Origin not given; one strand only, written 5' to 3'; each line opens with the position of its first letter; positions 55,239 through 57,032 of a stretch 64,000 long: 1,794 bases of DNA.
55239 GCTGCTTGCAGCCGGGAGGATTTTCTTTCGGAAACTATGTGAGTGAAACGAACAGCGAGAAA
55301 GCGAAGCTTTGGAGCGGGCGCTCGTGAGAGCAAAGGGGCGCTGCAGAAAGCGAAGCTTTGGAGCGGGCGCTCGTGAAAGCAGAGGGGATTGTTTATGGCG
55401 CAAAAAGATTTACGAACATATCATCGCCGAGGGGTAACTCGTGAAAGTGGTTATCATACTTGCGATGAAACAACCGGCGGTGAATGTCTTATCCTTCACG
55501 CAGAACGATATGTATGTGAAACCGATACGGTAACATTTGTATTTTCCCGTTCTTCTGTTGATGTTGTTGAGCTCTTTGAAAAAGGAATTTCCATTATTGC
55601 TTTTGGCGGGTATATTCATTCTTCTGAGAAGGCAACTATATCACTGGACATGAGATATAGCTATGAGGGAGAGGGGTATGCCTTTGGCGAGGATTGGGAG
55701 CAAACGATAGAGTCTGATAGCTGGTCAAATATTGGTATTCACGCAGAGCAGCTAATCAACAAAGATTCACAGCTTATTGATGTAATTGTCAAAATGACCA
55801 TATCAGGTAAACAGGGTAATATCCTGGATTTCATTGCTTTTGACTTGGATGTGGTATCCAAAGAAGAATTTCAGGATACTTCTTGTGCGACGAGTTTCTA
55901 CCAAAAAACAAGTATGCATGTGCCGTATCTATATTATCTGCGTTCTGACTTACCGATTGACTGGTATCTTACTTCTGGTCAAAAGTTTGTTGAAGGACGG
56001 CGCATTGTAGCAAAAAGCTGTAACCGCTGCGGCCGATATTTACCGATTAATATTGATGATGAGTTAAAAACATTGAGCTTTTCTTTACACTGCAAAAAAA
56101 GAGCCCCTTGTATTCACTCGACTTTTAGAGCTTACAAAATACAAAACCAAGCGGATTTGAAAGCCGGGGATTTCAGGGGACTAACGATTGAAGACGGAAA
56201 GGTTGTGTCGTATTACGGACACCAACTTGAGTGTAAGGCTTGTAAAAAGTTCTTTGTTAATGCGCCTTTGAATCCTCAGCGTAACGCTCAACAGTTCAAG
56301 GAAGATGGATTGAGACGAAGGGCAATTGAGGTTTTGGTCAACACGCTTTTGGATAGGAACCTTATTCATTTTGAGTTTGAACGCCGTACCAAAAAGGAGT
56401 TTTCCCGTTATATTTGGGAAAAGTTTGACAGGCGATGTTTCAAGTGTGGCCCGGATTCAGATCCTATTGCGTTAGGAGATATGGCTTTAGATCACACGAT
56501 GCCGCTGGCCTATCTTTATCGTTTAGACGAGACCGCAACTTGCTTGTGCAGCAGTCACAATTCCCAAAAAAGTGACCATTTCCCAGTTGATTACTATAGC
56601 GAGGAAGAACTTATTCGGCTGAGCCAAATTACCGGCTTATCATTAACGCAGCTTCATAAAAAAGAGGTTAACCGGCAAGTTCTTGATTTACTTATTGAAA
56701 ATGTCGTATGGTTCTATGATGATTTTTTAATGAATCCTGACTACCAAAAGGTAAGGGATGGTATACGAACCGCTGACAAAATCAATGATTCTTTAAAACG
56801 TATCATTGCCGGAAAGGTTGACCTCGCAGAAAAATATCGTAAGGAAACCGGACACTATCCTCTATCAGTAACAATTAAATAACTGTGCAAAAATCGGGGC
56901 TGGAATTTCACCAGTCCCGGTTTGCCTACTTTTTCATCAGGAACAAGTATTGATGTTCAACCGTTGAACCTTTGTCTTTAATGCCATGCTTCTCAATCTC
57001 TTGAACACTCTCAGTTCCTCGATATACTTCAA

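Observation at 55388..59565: Low-GC restriction-modification-like island inserted between purF and purB (HNH nuclease, fused double methyltransferase, HTH regulator)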

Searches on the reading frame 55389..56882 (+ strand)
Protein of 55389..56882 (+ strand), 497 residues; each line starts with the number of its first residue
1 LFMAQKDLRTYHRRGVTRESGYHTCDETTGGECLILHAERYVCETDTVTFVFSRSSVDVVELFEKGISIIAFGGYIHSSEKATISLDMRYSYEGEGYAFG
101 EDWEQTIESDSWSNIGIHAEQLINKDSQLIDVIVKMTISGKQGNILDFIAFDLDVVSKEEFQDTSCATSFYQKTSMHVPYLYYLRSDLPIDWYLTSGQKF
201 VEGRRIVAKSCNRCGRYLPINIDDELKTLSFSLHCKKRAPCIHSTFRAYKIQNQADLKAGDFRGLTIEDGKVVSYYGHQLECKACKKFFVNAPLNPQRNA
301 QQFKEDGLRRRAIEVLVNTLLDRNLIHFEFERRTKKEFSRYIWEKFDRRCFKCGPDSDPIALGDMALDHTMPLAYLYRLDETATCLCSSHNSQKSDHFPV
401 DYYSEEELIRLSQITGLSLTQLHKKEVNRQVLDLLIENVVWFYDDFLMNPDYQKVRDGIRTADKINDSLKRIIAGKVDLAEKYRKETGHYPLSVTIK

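Call 3: search_protein_families(library=pfam, proteins=[window:55389-56882:+], max_evalue=0.1)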
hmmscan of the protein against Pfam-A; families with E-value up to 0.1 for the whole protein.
window:55389-56882:+ (497 aa): 0 families

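Call 4: search_protein_families(library=padloc, proteins=[window:55389-56882:+], max_evalue=0.1)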
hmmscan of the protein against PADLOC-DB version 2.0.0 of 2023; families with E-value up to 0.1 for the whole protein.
window:55389-56882:+ (497 aa): 0 families

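Call 5: search_protein_families(library=ncbifam, proteins=[window:55389-56882:+], max_evalue=0.1)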
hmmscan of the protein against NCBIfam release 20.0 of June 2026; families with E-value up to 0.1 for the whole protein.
window:55389-56882:+ (497 aa): 0 families

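Call 6: search_solved_structures(query=window:55389-56882:+, max_evalue=10, show_alignments=3)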
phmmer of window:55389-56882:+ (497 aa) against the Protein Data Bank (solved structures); distinct sequences matched with E-value up to 10: 0.

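Call 8: search_protein_families(library=phrogs, proteins=[window:55389-56882:+], max_evalue=0.1)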
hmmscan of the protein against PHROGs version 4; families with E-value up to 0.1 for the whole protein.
window:55389-56882:+ (497 aa): 2 families
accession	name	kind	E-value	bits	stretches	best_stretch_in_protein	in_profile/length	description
phrog_1035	-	DNA, RNA and nucleotide metabolism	6.2e-06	27.3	1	274-413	84-229/271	endonuclease VII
phrog_2214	-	DNA, RNA and nucleotide metabolism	0.0042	17.2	1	331-413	177-255/429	HNH endonuclease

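Call 9: find_homologous_proteins(query=window:55389-56882:+, max_evalue=0.001)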
Query window:55389-56882:+ (497 aa): 510 proteins with E <= 0.001 among 6586 candidates; the best 120 are listed.
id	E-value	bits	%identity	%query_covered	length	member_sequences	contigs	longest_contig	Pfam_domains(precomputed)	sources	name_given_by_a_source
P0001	0.0e+0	1076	92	100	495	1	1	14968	-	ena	-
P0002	0.0e+0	1075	92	100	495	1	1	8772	-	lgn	-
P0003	0.0e+0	1074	92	100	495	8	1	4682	-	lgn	-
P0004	0.0e+0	1064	91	100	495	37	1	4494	-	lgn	-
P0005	0.0e+0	1053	89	100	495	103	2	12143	-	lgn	-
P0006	0.0e+0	1047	89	100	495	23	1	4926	-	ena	-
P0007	0.0e+0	1047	88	100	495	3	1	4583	-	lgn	-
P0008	0.0e+0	1046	90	100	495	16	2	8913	-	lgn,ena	-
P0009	0.0e+0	1035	88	100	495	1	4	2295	-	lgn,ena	-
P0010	0.0e+0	1028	87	100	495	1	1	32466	-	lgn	-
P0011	0.0e+0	1027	88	100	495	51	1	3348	-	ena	-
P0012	0.0e+0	1024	87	100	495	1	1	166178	-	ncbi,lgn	-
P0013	0.0e+0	1020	87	100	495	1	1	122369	-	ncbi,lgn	-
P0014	0.0e+0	1016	87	100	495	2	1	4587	-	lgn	-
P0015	0.0e+0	1014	85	100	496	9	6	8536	-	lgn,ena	-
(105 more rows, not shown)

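Call 10: find_related_loci(query=window:55395-56882:+, collection=genome_contigs, flank=7000)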
Query window:55395-56882:+ (495 aa) in genome_contigs; peptide patterns used: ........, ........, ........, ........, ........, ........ (x = any residue, [..] = any of these).
59 stretches matched a pattern; 32 encode a relative of the query (tblastn E <= 1e-3); 32 distinct loci.
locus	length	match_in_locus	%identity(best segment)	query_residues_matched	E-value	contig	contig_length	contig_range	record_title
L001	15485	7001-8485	91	1-495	0e+0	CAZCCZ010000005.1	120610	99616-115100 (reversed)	MAG TPA_asm: uncultured Oscillospiraceae bacterium isolate SRP192927_co3_319 genome assembly, contig: NODE_167_length_12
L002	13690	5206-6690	87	1-495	0e+0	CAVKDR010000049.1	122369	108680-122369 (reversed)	Bulleidia sp. isolate G02635-L1_cleanbin_000001 genome assembly, contig: Spades_G02635-L1_contig_13, whole genome shotgu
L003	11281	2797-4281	84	1-495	0e+0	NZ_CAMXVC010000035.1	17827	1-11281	MAG: uncultured Finegoldia sp. isolate SRR17635647_bin.27_metaWRAP_v1.3_MAG ERZ14212596.812, whole genome shotgun sequen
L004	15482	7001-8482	76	1-494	0e+0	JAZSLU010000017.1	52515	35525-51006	MAG: Acutalibacteraceae bacterium isolate T1900044557_TS20190023.MAGScoT_cleanbin_000009 SGB_314_k141_2671209, whole gen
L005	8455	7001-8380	81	1-460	0e+0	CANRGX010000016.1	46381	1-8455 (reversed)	MAG: uncultured Eisenbergiella sp. isolate Lapin-022__bin70 genome assembly, contig: Lapin-022__NODE_736_length_46381_co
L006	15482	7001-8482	72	1-493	0e+0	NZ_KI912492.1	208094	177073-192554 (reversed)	Ruminococcus flavefaciens ATCC 19208 L870DRAFT_scaffold00006.6, whole genome shotgun sequence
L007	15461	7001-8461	88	9-495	0e+0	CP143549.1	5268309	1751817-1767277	Lachnospiraceae bacterium JLR.KK009 strain JLR.KK002 chromosome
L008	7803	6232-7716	69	1-494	0e+0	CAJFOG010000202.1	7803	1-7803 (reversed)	uncultured Eubacterium sp. isolate Coassembly_mag_283 genome assembly, contig: MAGpy_11413_min2k_bin_283_fak87_2241031,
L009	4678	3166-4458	77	1-433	0e+0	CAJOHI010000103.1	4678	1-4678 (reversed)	uncultured Selenomonadaceae bacterium isolate Red_deer_4_mag_158 genome assembly, contig: scaffold_33188, whole genome s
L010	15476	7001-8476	62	1-494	0e+0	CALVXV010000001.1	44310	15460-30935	MAG: uncultured Bacilli bacterium isolate BRZ_MN__bin27 genome assembly, contig: BRZ_MN__NODE_830_length_44310_cov_10.98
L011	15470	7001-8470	63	1-494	0e+0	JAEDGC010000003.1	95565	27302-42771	MAG: Bacilli bacterium isolate MAG100 NODE_46_length_95565_cov_10.279960, whole genome shotgun sequence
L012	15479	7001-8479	63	1-495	0e+0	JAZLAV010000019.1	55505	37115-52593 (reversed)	MAG: Candidatus Enterousia sp. isolate T1900045072_TC20190066.MAGScoT_cleanbin_000021 SGB_4619_k141_3766653, whole genom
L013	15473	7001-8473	59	1-494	0e+0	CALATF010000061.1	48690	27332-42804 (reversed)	MAG TPA_asm: uncultured Clostridia bacterium isolate SRR6425804_bin.130_CONCOCT_v1.1_MAG genome assembly, contig: ERZ176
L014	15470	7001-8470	59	1-494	0e+0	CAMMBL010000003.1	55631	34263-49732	MAG: uncultured Tenericutes bacterium isolate ERR4303219_bin.56_MetaWRAP_v1.1_MAG genome assembly, contig: NODE_529_leng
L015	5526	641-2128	65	1-494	0e+0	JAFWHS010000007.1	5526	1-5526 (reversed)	Candidatus Saccharibacteria bacterium isolate RGIG5750 Sheep_Ileum-2__c1242, whole genome shotgun sequence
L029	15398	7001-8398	37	11-481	2e-89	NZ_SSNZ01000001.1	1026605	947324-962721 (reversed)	Flavobacterium supellecticarium strain CC-CTC003 contig01, whole genome shotgun sequence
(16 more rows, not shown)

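Call 23: find_homologous_proteins(query=L029:6962-8425:+, max_evalue=0.001)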
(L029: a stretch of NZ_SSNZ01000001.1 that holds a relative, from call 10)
Query L029:6962-8425:+ (487 aa): 733 proteins with E <= 0.001 among 7773 candidates; the best 120 are listed.
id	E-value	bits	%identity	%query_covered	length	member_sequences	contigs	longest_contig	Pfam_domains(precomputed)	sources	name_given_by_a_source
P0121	0.0e+0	1111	100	100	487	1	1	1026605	-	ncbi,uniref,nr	ncbi:hypothetical protein E6C50_04425 [Flavobacterium supellecticarium]|uniref:HNH endonuclease n=1 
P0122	4.8e-252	855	78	100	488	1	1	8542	-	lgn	-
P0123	7.8e-243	825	73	100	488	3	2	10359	-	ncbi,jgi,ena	jgi:hypothetical protein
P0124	1.3e-238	811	74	99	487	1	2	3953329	-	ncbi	ncbi:hypothetical protein [Flavobacterium microcysteis]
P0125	2.5e-238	810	74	99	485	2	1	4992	-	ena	-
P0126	5.2e-196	670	60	99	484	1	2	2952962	-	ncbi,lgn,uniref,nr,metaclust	ncbi:hypothetical protein [Croceibacter atlanticus]|uniref:HNH nuclease domain-containing protein n=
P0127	4.0e-195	667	63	95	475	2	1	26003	-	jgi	jgi:hypothetical protein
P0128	2.8e-194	665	62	99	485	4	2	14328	-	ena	-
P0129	2.7e-191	655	60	99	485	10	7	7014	-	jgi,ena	-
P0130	6.4e-191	654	61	99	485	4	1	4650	-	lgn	-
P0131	2.3e-190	652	61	99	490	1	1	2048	-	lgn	-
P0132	3.2e-189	648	61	99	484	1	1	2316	-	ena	-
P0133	6.5e-176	604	55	99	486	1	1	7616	-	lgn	-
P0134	2.3e-161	556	54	99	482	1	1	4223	-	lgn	-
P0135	1.1e-158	547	53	99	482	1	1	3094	-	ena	-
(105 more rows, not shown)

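Call 26: search_solved_structures(query=A1, max_evalue=10, show_alignments=3)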
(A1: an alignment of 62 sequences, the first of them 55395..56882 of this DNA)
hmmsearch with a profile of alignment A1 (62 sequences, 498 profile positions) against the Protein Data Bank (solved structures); distinct sequences matched with E-value up to 10: 0.

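Call 37: search_dna_similar(query=window:55395-56882:+, collection=plasmids, mode=protein, max_evalue=0.00001, max_rows=20)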
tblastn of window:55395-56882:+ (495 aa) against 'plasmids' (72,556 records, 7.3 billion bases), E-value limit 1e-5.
Records with a match: 1; places in all: 1; records where one place covers at least 80% of the query: 1.
Best place of each record, by identity: <60% 1.
By first word of the organism name: Psychrobacter 1.
By predicted mobility (MOB-suite, as given by PLSDB): non-mobilizable 1.
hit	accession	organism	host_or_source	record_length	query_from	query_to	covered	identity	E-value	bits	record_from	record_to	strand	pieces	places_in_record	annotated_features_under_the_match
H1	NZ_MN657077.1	Psychrobacter sp.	-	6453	11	486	96%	31.9%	1e-64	234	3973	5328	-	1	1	hypothetical protein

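Call 38: search_dna_similar(query=window:55395-56882:+, collection=phages, mode=protein, max_evalue=0.00001, max_rows=20)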
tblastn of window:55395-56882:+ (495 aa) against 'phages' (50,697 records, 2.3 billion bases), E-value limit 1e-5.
No match.

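Call 40: predict_structure(alignment_id=A1)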
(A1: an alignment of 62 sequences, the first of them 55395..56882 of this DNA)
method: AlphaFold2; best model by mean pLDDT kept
length: 495 residues; sequences in the alignment: 62
mean_pLDDT: 88.4   pTM: 0.58
mean pLDDT of the five models: 88.4, 85.0, 84.9, 82.6, 82.4
residues with pLDDT >= 90: 348; 70-90: 103; 50-70: 23; < 50: 21
segments of 3 or more residues with pLDDT < 50: 1-17, 294-296
pLDDT, mean of each block of 10 residues (from residue 1): 43 44 84 97 97 95 91 96 96 88 93 92 93 97 96 88 73 65 87 95 95 92 92 89 95 93 95 95 78 53 76 94 88 92 96 92 90 93 89 91 96 95 94 97 95 86 91 90 96 88
secondary structure, 60 per line:
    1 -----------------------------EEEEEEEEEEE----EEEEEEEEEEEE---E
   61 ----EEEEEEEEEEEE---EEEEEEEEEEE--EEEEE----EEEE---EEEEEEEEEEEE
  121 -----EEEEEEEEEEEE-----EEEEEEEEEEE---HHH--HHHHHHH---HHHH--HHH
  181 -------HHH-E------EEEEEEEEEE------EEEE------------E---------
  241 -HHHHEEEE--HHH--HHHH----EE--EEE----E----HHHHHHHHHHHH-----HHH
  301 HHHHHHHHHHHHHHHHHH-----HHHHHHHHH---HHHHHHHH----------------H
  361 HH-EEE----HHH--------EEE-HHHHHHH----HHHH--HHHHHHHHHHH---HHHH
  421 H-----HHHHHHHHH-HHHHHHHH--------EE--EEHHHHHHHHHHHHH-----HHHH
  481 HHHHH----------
elements in order: E30-40 E45-56 E65-76 E80-90 E93-97 E102-105 E109-120 E126-137 E143-153 H162-168 H172-175 E199-208 E215-218 H242-245 E246-249 H257-260 E269-271 H281-292 H298-318 H324-332 H336-343 E364-366 E382-384 H386-392 H397-400 H403-413 H417-421 H427-435 H437-444 H459-471 H477-485

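Call 43: fold_search(model_id=the predicted structure, library=pdb)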
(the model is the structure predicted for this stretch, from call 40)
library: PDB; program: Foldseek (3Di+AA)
matches with E <= 10: 1783; with E <= 0.001: 28
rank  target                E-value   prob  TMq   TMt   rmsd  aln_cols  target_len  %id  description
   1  2xom_A                7.1e-06  1.00  0.16  0.43   7.6       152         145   14  Atomic resolution structure of TmCBM61 in complex with beta-1,4- galactotriose (released 2010-09-08)
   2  2xon_L                1.1e-05  1.00  0.15  0.42   7.5       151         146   13  Structure of TmCBM61 in complex with beta-1,4-galactotriose at 1.4 A resolution (released 2010-09-08)
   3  4xup_C                1.5e-04  0.98  0.14  0.32  11.5       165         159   12  Structure of the N-terminal CBM22-1-CBM22-2 tandem domain from Paenibacillus barcinonensis Xyn10C (released 2015-06-03)
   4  4d0q                  1.9e-04  0.99  0.16  0.38  13.3       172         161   11  Hyaluronan Binding Module of the Streptococcal Pneumoniae Hyaluronate Lyase (released 2014-08-06)
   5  5l73_A                2.5e-04  1.00  0.16  0.35   7.8       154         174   15  MAM domain of human neuropilin-1 (released 2016-10-26)
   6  4xup_E                2.9e-04  0.96  0.13  0.32  12.5       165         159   12  Structure of the N-terminal CBM22-1-CBM22-2 tandem domain from Paenibacillus barcinonensis Xyn10C (released 2015-06-03)
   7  4xuo_A                3.1e-04  0.99  0.14  0.35  12.0       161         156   10  Structure of the CBM22-1 xylan-binding domain from Paenibacillus barcinonensis Xyn10C (released 2015-06-03)
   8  1wce_D                3.7e-04  1.00  0.18  0.20   8.1       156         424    8  Crystal structure of the T13 IBDV viral particle reveals a missing link in icosahedral viruses evolution (released 2005-04-06)
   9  1wce_H                3.9e-04  1.00  0.18  0.20   8.1       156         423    8  Crystal structure of the T13 IBDV viral particle reveals a missing link in icosahedral viruses evolution (released 2005-04-06)
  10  1wce_B                3.9e-04  1.00  0.18  0.20   8.1       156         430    8  Crystal structure of the T13 IBDV viral particle reveals a missing link in icosahedral viruses evolution (released 2005-04-06)
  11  1wce_K                4.2e-04  1.00  0.18  0.21   8.1       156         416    8  Crystal structure of the T13 IBDV viral particle reveals a missing link in icosahedral viruses evolution (released 2005-04-06)
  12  1wce_I                4.2e-04  1.00  0.18  0.21   8.1       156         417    8  Crystal structure of the T13 IBDV viral particle reveals a missing link in icosahedral viruses evolution (released 2005-04-06)
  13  1wce_M                4.2e-04  1.00  0.18  0.20   8.1       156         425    8  Crystal structure of the T13 IBDV viral particle reveals a missing link in icosahedral viruses evolution (released 2005-04-06)
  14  9vzi_B                4.2e-04  0.99  0.13  0.42   8.0       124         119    7  Cyanopodophage Pan3 Needle (released 2025-11-26)
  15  1wce_J                4.7e-04  1.00  0.18  0.20   8.1       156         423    8  Crystal structure of the T13 IBDV viral particle reveals a missing link in icosahedral viruses evolution (released 2005-04-06)
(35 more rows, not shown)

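Call 45: search_protein_families(library=pfam, alignment_id=A1, max_evalue=0.05)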
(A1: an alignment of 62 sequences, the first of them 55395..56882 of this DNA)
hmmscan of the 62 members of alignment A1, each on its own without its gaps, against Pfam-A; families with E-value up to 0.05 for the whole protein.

A. member 1, window:55395-56882:+ (495 aa): 0 families

B. families by the number of members that match (of 62 scanned): 17 families
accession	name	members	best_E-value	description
PF14279.12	HNH_5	10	0.0013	HNH endonuclease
PF02945.21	Endonuclease_7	10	0.0022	Recombination endonuclease VII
PF20719.2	Med16_C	3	0.0039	Mediator complex subunit 16, C-terminal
PF01844.29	HNH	2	0.0022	HNH endonuclease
PF11178.13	DUF2963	1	0.00017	Protein of unknown function (DUF2963)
PF14054.11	DUF4249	1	0.0022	Domain of unknown function (DUF4249)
PF17549.7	Phage_Gp17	1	0.0095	Gene Product 17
PF20679.3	Hanta_Gn-B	1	0.02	Hantavirus glycoprotein Gn, base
PF22382.1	EndoS_helical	1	0.022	Endo-beta-N-acetylglucosaminidase, helical bundle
PF16021.10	PDCD7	1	0.027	Programmed cell death protein 7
PF10403.14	BHD_1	1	0.028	Rad4 beta-hairpin domain 1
PF20572.3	DUF6781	1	0.029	Family of unknown function (DUF6781)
PF19143.6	Omp85_2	1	0.037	OMP85 superfamily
PF13395.12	HNH_4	1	0.038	HNH endonuclease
PF23265.1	Ig-like_KY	1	0.044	KY-like, immunoglobulin-like domain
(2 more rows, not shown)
